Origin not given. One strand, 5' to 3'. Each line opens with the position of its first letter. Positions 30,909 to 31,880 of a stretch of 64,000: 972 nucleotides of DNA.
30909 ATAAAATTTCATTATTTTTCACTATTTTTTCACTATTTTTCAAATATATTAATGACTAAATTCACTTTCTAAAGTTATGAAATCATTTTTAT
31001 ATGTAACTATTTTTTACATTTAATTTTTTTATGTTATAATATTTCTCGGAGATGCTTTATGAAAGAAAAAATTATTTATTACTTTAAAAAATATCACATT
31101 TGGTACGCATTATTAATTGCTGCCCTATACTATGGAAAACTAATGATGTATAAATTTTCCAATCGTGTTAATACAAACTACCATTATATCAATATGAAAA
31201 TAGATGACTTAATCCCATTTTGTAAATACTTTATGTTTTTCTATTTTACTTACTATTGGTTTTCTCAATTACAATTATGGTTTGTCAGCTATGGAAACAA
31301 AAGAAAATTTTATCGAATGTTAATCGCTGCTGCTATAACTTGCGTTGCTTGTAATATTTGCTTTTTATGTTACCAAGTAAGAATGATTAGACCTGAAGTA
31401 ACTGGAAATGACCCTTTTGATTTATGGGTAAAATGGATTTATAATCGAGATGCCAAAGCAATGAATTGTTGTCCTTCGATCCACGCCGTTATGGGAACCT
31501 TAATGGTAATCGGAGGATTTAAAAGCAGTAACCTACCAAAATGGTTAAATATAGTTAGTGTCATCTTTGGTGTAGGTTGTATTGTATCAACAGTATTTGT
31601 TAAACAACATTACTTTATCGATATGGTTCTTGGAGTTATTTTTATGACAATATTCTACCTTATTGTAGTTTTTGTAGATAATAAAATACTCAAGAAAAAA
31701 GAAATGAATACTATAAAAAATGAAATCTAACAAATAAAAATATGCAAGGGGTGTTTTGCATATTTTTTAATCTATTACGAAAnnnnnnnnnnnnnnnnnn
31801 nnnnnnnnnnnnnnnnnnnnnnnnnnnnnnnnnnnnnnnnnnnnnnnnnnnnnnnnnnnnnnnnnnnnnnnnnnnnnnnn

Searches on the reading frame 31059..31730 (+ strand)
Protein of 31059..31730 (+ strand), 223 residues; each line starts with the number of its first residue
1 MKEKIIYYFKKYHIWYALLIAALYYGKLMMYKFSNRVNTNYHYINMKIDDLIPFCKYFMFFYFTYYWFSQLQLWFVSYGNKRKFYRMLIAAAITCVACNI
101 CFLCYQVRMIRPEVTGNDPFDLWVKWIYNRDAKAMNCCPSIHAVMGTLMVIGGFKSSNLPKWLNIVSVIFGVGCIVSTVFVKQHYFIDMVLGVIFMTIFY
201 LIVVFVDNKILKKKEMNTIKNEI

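Call 11: search_protein_families(library=pfam, proteins=[window:31059-31730:+], max_evalue=0.01)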
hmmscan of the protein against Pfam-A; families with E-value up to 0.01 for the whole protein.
window:31059-31730:+ (223 aa): 3 families
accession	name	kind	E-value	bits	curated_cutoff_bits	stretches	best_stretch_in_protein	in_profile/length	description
PF14378.12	PAP2_3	-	1.6e-05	25.2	27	1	55-201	29-189/190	PAP2 superfamily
PF01569.27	PAP2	-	0.00011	22.4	27.2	1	104-206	20-124/130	PAP2 superfamily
PF14360.12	PAP2_C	-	0.0067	17.4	27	1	142-202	10-71/74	PAP2 superfamily C-terminal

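Call 33: find_encoding_contigs(protein=window:31059-31730:+, flank=8000, max_places=10)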
Protein window:31059-31730:+ (223 aa): 1 contig read that carries it; 1 place shown.
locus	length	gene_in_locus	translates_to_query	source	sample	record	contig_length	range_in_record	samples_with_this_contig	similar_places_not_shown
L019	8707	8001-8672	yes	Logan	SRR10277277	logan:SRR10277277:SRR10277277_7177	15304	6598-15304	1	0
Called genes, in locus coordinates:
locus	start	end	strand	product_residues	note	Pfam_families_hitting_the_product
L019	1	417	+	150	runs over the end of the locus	PF03073:TspO_MBR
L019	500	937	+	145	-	PF00583:Acetyltransf_1, PF13673:Acetyltransf_10, PF13420:Acetyltransf_4 (faint), PF13508:Acetyltransf_7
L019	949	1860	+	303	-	PF00849:PseudoU_synth_2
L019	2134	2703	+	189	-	PF04961:FTCD_C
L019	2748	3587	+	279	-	PF00924:MS_channel_2nd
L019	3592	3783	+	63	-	PF06107:DUF951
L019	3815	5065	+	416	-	PF00005:ABC_tran, PF02463:SMC_N (weak), PF13304:AAA_21 (weak)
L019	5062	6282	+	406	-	PF00005:ABC_tran, PF13304:AAA_21 (faint)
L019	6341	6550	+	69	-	PF00313:CSD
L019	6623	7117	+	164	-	PF13420:Acetyltransf_4, PF00583:Acetyltransf_1, PF13673:Acetyltransf_10 (weak), PF13508:Acetyltransf_7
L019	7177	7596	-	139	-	PF07486:Hydrolase_2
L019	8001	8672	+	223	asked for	-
